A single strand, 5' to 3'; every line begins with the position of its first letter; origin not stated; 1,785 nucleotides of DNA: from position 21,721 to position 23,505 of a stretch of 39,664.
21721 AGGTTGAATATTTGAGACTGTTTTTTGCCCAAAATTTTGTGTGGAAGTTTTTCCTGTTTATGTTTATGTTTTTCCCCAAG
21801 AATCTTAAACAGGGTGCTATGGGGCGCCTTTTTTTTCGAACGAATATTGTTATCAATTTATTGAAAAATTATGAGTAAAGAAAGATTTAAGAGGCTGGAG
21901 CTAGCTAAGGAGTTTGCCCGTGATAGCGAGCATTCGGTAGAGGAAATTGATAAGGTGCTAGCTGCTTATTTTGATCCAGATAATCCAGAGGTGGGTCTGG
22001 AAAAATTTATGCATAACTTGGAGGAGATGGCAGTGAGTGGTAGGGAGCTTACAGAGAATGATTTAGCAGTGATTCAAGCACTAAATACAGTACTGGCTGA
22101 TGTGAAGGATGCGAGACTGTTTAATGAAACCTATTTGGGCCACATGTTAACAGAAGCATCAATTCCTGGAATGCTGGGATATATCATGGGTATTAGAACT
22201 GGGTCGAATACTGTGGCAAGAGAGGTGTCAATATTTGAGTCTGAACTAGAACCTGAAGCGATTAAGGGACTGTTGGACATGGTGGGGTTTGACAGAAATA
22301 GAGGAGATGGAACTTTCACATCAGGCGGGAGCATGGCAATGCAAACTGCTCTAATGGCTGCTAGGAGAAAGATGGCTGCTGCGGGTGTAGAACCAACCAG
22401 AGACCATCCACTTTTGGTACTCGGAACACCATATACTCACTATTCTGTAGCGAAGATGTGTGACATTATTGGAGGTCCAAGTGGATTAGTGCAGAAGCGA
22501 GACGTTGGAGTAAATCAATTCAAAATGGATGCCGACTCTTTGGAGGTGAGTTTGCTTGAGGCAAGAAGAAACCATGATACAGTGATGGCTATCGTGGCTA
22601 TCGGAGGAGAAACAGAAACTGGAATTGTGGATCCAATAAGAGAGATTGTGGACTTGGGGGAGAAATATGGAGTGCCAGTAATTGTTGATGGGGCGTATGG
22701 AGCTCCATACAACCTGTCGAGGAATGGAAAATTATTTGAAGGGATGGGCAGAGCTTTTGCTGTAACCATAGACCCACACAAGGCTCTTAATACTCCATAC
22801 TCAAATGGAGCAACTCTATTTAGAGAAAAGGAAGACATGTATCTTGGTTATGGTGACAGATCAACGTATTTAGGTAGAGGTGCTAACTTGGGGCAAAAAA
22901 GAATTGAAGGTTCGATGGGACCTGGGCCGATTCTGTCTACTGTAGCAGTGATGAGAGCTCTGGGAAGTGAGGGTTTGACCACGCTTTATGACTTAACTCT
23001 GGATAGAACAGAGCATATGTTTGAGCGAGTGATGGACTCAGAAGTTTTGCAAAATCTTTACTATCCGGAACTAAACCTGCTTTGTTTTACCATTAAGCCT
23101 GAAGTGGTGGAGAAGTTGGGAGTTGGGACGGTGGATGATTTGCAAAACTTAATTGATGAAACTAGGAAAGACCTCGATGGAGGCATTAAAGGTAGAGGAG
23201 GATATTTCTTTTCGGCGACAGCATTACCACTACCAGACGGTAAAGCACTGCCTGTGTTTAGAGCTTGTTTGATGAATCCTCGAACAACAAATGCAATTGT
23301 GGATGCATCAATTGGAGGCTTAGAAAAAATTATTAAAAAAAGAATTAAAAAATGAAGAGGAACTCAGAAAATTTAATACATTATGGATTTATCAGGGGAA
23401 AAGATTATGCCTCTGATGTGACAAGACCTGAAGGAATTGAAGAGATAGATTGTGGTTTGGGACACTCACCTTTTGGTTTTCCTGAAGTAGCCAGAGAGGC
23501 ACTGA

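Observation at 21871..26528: Translationally coupled cassette: PLP decarboxylase, HisC-like aminotransferase, GNAT-like protein and OSBS/NSAR enolase-superfamily enzyme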

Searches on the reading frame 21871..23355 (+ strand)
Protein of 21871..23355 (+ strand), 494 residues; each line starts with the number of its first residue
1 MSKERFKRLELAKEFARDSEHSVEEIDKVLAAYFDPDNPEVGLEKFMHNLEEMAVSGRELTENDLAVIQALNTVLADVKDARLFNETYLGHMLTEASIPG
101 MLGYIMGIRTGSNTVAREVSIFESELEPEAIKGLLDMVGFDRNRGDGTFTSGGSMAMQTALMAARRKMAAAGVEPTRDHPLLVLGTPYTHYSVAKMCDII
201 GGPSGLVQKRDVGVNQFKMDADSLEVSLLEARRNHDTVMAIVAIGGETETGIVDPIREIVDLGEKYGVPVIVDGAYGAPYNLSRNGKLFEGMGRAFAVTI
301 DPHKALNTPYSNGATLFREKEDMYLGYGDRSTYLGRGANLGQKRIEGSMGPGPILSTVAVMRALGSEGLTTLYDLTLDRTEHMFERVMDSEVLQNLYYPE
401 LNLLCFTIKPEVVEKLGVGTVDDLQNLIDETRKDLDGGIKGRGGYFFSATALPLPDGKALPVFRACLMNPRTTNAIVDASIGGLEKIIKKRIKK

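Call 3: search_protein_families(library=pfam, proteins=[window:21871-23355:+], max_evalue=0.01)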
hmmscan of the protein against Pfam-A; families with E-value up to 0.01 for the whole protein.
window:21871-23355:+ (494 aa): 3 families
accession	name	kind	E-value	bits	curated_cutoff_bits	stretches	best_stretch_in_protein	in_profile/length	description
PF00282.25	Pyridoxal_deC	-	6.2e-25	88.2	27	1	91-409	45-375/375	Pyridoxal-dependent decarboxylase conserved domain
PF05889.19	SepSecS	-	0.00066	18.9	21.1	1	217-278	137-196/389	O-phosphoseryl-tRNA(Sec) selenium transferase, SepSecS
PF00266.25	Aminotran_5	-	0.0017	17.8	21.5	1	208-277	110-179/371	Aminotransferase class-V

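Call 4: search_protein_families(library=ncbifam, proteins=[window:21871-23355:+], max_evalue=0.01)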
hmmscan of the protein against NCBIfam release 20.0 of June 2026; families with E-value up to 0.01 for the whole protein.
window:21871-23355:+ (494 aa): 12 families
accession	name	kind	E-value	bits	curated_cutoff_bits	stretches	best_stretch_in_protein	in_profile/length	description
TIGR03799.1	NOD_PanD_pyr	equivalog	3.3e-36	124.8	606.1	1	145-478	160-513/522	pyridoxal-dependent aspartate 1-decarboxylase PanP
NF052646.1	DABADecarRhbB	equivalog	3.8e-30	104.9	900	1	113-487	125-481/491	L-2,4-diaminobutyrate decarboxylase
TIGR03812.1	tyr_de_CO2_Arch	equivalog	2e-25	89.4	299.4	1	124-409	58-327/375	tyrosine decarboxylase MfnA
TIGR03811.1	tyr_de_CO2_Ent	equivalog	1.9e-17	63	905.3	2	189-277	231-323/608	tyrosine decarboxylase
NF002748.0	PRK02769.1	equivalog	6.4e-06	25.1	305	1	186-320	116-249/382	histidine decarboxylase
TIGR02326.1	transamin_PhnW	equivalog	4.4e-05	22.8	400.8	1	192-274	92-166/363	2-aminoethylphosphonate--pyruvate transaminase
TIGR03301.1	PhnW-AepZ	equivalog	6.9e-05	22.4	360.8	1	177-274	73-162/355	2-aminoethylphosphonate aminotransferase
TIGR01977.1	am_tr_V_EF2568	hypoth_equivalog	0.00021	20.5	377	1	184-388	90-287/376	cysteine desulfurase family protein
NF010006.0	PRK13479.1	equivalog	0.00056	19.1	296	1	218-274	116-168/369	2-aminoethylphosphonate--pyruvate transaminase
NF006081.0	PRK08227.1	equivalog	0.0037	16.6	297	1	221-290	120-188/291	3-hydroxy-5-phosphonooxypentane-2,4-dione thiolase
TIGR03402.1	FeS_nifS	equivalog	0.0043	15.9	530.75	1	148-273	63-172/379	cysteine desulfurase NifS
TIGR03588.1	PseC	equivalog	0.0054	15.7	423.5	1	158-278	52-162/380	UDP-4-amino-4,6-dideoxy-N-acetyl-beta-L-altrosamine transaminase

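Call 9: search_solved_structures(query=window:21871-23355:+, max_evalue=0.00001, show_alignments=1)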
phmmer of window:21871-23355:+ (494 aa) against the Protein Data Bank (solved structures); distinct sequences matched with E-value up to 0.00001: 24.
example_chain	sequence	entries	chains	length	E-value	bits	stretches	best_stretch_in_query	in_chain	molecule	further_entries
8zpi_A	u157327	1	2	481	4.9e-25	91.5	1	85-414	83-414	Diaminobutyrate-2-oxoglutarate transaminase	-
4rit_B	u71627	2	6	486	5e-24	88.2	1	69-486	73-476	Pyridoxal-dependent decarboxylase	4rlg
4riz_A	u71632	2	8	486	2.8e-23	85.7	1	69-486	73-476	Pyridoxal-dependent decarboxylase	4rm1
4rj0_B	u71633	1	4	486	3.2e-23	85.6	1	68-486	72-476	Pyridoxal-dependent decarboxylase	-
3vp6_A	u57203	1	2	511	2.3e-21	79.5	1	70-486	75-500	Glutamate decarboxylase 1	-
2okj_A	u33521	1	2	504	4.3e-21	78.5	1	70-486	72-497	Glutamate decarboxylase 1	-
2okk_A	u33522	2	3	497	1.4e-20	76.9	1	90-486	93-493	Glutamate decarboxylase 2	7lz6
4obu_E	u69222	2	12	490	2.6e-20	76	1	102-330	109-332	Pyridoxal-dependent decarboxylase domain protein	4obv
6enz_A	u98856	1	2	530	6e-20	74.8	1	117-414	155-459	Acidic amino acid decarboxylase GADL1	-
6zek_A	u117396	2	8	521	2.4e-18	69.5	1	110-485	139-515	Cysteine sulfinic acid decarboxylase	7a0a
2qma_A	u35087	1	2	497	7.1e-18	67.9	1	89-411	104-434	Diaminobutyrate-pyruvate transaminase and L-2,4-diaminobutyrate decarboxylase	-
5o5c_A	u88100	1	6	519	1.3e-15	60.5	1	78-410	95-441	Putative decarboxylase involved in desferrioxamine biosynthesis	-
6ebn_A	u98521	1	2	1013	1.7e-15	60.1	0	73-166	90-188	non canonical aromatic amino acid decarboxylase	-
2jis_A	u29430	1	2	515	1.5e-14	57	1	105-410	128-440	CYSTEINE SULFINIC ACID DECARBOXYLASE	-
5hsi_A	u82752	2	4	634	5e-12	48.7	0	188-277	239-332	Putative decarboxylase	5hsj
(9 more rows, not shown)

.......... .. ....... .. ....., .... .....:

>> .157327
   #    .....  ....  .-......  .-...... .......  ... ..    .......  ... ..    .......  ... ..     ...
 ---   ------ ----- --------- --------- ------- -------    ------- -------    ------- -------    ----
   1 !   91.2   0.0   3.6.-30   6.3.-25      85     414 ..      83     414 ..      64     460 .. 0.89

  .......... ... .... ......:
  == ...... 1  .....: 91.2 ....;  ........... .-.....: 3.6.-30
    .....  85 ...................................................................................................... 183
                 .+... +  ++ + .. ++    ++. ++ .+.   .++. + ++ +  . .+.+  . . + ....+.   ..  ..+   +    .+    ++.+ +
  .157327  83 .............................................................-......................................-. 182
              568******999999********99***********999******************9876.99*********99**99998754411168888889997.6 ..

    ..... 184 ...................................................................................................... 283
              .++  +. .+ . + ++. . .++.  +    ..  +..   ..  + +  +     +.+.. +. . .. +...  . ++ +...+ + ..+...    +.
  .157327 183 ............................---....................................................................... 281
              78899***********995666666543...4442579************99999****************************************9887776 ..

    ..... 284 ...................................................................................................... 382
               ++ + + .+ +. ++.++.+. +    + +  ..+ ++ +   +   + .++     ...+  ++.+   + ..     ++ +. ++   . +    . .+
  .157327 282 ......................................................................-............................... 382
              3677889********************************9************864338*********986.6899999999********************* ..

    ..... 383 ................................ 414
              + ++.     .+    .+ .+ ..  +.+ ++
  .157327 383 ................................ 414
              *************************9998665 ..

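Call 70: find_homologous_proteins(query=window:21871-23355:+, max_evalue=1e-20)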
Query window:21871-23355:+ (494 aa): 76 proteins with E <= 1e-20 among 8000 candidates.
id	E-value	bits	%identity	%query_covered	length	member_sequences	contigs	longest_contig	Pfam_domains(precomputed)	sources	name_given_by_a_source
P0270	0.0e+0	1101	100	100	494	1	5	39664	PF00282.26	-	-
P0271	5.4e-218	743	68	100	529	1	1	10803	PF00282.26,PF05889.20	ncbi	-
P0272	8.7e-208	709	63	100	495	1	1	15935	PF00282.26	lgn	-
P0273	4.2e-202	690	63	99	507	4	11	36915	PF00282.26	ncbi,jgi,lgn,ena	-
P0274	3.7e-191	654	60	99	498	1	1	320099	PF00282.26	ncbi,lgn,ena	-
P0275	3.1e-185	635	58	98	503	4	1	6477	PF00282.26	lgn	-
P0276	2.8e-183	628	71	80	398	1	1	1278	PF00282.26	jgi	jgi:glutamate/tyrosine decarboxylase-like PLP-dependent enzyme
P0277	1.4e-159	550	53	100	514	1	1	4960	PF00282.26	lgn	-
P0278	2.9e-153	529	51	99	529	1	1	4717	PF00282.26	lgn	-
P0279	3.7e-153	529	49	99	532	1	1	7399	PF00282.26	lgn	-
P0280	2.9e-152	526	51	98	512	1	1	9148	PF00282.26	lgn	-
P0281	1.9e-151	523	50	95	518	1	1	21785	PF00282.26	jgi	jgi:glutamate/tyrosine decarboxylase-like PLP-dependent enzyme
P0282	2.6e-151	523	50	99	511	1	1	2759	PF00282.26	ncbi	-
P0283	1.6e-150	520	49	98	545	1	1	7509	PF00282.26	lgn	-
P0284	7.9e-149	515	50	98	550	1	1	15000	PF00282.26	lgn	-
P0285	3.9e-148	512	46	97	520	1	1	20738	PF00282.26,PF05889.20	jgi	jgi:glutamate/tyrosine decarboxylase-like PLP-dependent enzyme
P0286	6.2e-148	512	49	98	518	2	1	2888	PF00282.26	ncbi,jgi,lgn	-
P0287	2.4e-146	506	49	100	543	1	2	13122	PF00282.26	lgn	-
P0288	5.1e-146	505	48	100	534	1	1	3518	PF00282.26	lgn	-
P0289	1.0e-137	478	48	99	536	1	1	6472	PF00282.26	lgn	-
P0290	1.9e-132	461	48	96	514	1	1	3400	PF00282.26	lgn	-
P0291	2.0e-129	451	47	98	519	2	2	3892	PF00282.26,PF05889.20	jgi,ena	-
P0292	2.0e-129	451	46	96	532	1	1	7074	PF00282.26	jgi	jgi:L-2,4-diaminobutyrate decarboxylase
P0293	8.5e-129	449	45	100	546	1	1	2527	PF00282.26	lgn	-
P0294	7.1e-128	446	47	98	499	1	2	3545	PF00282.26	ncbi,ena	-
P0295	1.8e-127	444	44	99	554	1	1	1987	PF00282.26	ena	-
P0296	7.3e-127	442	45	99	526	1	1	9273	PF00282.26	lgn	-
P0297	1.9e-126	441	48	95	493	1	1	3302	PF00282.26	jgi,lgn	-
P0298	3.4e-126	440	51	73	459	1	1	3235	PF00282.26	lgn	-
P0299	8.6e-126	439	45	98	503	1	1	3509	PF00282.26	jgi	jgi:glutamate/tyrosine decarboxylase-like PLP-dependent enzyme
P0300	2.1e-125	437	47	95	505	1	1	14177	PF00282.26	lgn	-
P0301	3.5e-125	437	44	98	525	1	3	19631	PF00282.26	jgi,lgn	-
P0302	6.9e-125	436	46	95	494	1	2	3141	PF00282.26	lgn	-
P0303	9.4e-124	432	45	96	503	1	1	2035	PF00282.26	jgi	jgi:glutamate decarboxylase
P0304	8.7e-123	429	44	100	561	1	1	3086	PF00282.26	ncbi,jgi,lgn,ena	-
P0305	1.6e-122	428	45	94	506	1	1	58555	PF00282.26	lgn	-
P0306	3.6e-121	423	45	96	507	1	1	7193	PF00282.26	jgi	jgi:glutamate/tyrosine decarboxylase-like PLP-dependent enzyme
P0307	1.5e-118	415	46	86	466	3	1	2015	PF00282.26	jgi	-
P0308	2.5e-116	408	44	95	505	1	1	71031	PF00282.26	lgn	-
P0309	2.2e-112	394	43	98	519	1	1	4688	PF00282.26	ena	-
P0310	1.0e-111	392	41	99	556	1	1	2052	PF00282.26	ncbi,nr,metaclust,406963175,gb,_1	ncbi:MAG: hypothetical protein ACD_34C00118G0001 [uncultured bacterium]|nr:MAG: hypothetical protein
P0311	8.0e-111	389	42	95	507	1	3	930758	PF00282.26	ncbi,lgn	-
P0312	5.2e-109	383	42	95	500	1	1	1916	PF00282.26,PF01212.28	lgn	-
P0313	1.0e-107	379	40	93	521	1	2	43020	PF00282.26,PF00266.26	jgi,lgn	jgi:glutamate decarboxylase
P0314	2.2e-107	378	44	88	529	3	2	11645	PF00282.26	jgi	-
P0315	7.5e-107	376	57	60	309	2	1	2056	PF00282.26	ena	-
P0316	1.4e-106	375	42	96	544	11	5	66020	PF00282.26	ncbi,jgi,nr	ncbi:MAG TPA: pyridoxal-dependent decarboxylase [Candidatus Saccharimonadales bacterium]|jgi:glutama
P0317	2.7e-106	374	41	94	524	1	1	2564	PF00282.26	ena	-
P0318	8.5e-104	366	41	98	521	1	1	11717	PF00282.26,PF05889.20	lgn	-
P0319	8.1e-102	360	42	94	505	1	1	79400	PF00282.26,PF00266.26,PF01041.24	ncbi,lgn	-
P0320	1.4e-101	359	41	95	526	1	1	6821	PF00282.26,PF00266.26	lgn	-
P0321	7.0e-101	357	42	98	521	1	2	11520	PF00282.26,PF05889.20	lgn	-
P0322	1.0e-100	356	41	97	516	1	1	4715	PF00282.26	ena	-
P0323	2.2e-100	355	41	97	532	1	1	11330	PF00282.26,PF05889.20,PF01212.28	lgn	-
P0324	6.7e-100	353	40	94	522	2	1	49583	PF00282.26,PF00266.26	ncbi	-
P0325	1.4e-97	346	42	93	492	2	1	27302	PF00282.26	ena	-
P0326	2.3e-95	338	38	96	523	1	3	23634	PF00282.26,PF05889.20,PF00266.26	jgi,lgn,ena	-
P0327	3.6e-90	321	47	61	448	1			PF00282.26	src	-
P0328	2.0e-88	315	38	94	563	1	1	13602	PF00282.26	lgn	-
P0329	2.2e-87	312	52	59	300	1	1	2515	PF00282.26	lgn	-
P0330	8.7e-87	310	37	96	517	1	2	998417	PF00282.26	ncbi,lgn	ncbi:MAG: pyridoxal-dependent decarboxylase [Microgenomates group bacterium]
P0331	1.3e-86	310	38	95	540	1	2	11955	PF00282.26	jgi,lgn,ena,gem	-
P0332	3.2e-85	305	39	86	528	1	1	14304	PF00282.26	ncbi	-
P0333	1.4e-62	230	34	90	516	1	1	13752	PF00282.26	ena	-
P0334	8.6e-61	224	34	86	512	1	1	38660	PF00282.26,PF00266.26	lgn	-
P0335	1.2e-52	198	35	67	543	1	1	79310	PF00282.26,PF00266.26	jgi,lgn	-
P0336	1.2e-51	194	32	86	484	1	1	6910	PF00282.26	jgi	jgi:aromatic-L-amino-acid/L-tryptophan decarboxylase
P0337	8.6e-51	191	32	82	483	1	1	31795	PF00282.26,PF00266.26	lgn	-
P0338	2.1e-50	190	33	77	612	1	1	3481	PF00282.26,PF00266.26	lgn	-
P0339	1.7e-48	184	30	84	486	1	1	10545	PF00282.26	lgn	-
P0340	1.0e-44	171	28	89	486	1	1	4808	PF00282.26,PF00266.26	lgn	-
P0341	3.7e-44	170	31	81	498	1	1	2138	PF00282.26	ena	-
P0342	1.6e-40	158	29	95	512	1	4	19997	PF00282.26,PF00266.26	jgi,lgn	-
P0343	1.1e-21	95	27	79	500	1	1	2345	PF00282.26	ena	-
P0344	1.4e-21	95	28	81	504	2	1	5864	PF00282.26,PF00155.28,PF05889.20,PF00266.26,PF01212.28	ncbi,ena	-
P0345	2.9e-21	94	26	60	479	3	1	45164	PF00282.26,PF00266.26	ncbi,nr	ncbi:L-2,4-diaminobutyrate decarboxylase [Actinoplanes regularis]|nr:L-2,4-diaminobutyrate decarboxy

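Call 71: find_encoding_contigs(protein=P0274, flank=8000, max_places=1)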
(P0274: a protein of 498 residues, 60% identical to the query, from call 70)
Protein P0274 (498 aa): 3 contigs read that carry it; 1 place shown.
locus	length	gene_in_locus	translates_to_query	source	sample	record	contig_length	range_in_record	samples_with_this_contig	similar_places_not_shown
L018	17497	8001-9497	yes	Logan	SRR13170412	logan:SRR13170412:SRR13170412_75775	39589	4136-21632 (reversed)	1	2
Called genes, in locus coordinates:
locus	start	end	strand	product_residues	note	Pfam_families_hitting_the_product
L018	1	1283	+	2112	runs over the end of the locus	PF13205:Big_5, PF01835:MG2, PF07703:A2M_BRD, PF07591:PT-HINT, PF14623:Vint (weak), PF14890:Intein_splicing (faint), PF00207:A2M, PF17973:bMG10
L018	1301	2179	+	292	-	PF01988:VIT1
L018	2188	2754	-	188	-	-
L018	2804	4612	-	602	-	PF13328:HD_4, PF01966:HD (weak), PF04607:RelA_SpoT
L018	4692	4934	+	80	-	-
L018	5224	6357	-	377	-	PF02746:MR_MLE_N (weak), PF13378:MR_MLE_C, PF26685:DUF8230_C, PF07476:MAAL_C (weak)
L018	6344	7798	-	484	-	PF04107:GCS2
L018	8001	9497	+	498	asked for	PF00282:Pyridoxal_deC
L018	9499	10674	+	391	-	PF00155:Aminotran_1_2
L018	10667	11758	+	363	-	PF01546:Peptidase_M20, PF07687:M20_dimer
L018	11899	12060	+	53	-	-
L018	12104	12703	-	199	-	-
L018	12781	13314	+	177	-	PF03703:bPH_2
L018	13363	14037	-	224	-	PF00561:Abhydrolase_1 (faint), PF12697:Abhydrolase_6 (weak), PF12146:Hydrolase_4 (faint)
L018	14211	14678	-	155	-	PF00583:Acetyltransf_1, PF13673:Acetyltransf_10 (weak), PF13508:Acetyltransf_7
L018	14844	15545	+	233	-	PF01928:CYTH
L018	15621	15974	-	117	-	PF00076:RRM_1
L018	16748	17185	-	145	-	PF00581:Rhodanese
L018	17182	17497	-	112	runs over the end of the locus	PF00581:Rhodanese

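Call 72: find_encoding_contigs(protein=P0305, flank=8000, max_places=1)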
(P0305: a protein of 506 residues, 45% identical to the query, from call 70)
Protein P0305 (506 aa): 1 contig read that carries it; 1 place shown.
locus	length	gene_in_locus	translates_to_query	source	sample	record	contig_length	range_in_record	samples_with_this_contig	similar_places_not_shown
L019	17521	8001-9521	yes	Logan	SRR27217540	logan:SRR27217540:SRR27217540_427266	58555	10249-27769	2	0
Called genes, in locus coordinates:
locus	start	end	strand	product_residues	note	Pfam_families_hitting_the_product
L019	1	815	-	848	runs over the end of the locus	PF00912:Transgly, PF00905:Transpeptidase, PF17957:Big_7 (weak)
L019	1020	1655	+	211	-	PF00300:His_Phos_1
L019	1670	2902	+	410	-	PF02403:Seryl_tRNA_N, PF00587:tRNA-synt_2b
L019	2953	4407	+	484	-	PF04107:GCS2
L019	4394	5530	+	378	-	PF02746:MR_MLE_N, PF26685:DUF8230_C, PF13378:MR_MLE_C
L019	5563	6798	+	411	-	PF00155:Aminotran_1_2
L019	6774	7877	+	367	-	PF01546:Peptidase_M20, PF07687:M20_dimer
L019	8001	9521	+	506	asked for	PF00282:Pyridoxal_deC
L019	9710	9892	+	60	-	-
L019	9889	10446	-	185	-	-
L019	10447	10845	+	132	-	-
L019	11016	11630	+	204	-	PF00702:Hydrolase, PF12710:HAD (weak), PF13419:HAD_2 (weak)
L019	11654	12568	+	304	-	PF01156:IU_nuc_hydro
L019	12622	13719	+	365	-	PF01546:Peptidase_M20, PF07687:M20_dimer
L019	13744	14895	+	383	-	PF00579:tRNA-synt_1b, PF01479:S4 (weak)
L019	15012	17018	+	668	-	PF17191:RecG_wedge, PF01336:tRNA_anti-codon (weak), PF00270:DEAD, PF04851:ResIII, PF00271:Helicase_C, PF22590:Cas3-like_C_2 (weak), PF19833:RecG_dom3_C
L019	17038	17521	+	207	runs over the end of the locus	PF00300:His_Phos_1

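Call 73: find_encoding_contigs(protein=P0330, flank=8000, max_places=1)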
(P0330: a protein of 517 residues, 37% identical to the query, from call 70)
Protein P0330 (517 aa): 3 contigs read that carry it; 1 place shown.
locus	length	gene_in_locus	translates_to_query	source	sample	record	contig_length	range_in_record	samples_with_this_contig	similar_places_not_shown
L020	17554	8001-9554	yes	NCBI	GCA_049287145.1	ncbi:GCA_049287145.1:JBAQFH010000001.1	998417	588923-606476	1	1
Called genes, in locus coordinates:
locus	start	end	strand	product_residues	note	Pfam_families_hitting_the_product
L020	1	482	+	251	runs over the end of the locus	-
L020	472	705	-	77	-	PF13083:KH_KhpA-B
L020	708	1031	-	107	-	PF00886:Ribosomal_S16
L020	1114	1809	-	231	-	PF22935:RM44_endonuclase (weak), PF14622:Ribonucleas_3_3, PF00636:Ribonuclease_3, PF00035:dsrm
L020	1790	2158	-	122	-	PF01029:NusB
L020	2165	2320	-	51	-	PF01783:Ribosomal_L32p (weak)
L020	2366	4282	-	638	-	PF17191:RecG_wedge, PF01336:tRNA_anti-codon, PF00270:DEAD, PF04851:ResIII, PF00271:Helicase_C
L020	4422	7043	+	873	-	PF00912:Transgly, PF00905:Transpeptidase, PF17957:Big_7 (faint)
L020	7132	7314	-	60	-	-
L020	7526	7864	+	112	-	-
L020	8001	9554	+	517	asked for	PF00282:Pyridoxal_deC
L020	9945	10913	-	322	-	-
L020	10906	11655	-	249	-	-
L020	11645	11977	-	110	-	PF00391:PEP-utilizers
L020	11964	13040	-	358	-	PF01546:Peptidase_M20, PF07687:M20_dimer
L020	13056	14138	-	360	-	PF00583:Acetyltransf_1, PF13673:Acetyltransf_10 (weak), PF13508:Acetyltransf_7 (weak)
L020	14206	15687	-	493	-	PF07475:Hpr_kinase_C (faint), PF00056:Ldh_1_N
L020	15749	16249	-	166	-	PF02912:Phe_tRNA-synt_N, PF01409:tRNA-synt_2d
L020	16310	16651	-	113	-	PF00453:Ribosomal_L20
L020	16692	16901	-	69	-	PF01632:Ribosomal_L35p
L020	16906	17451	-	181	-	PF05198:IF3_N, PF00707:IF3_C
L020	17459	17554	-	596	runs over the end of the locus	PF07973:tRNA_SAD, PF00587:tRNA-synt_2b, PF03129:HGTP_anticodon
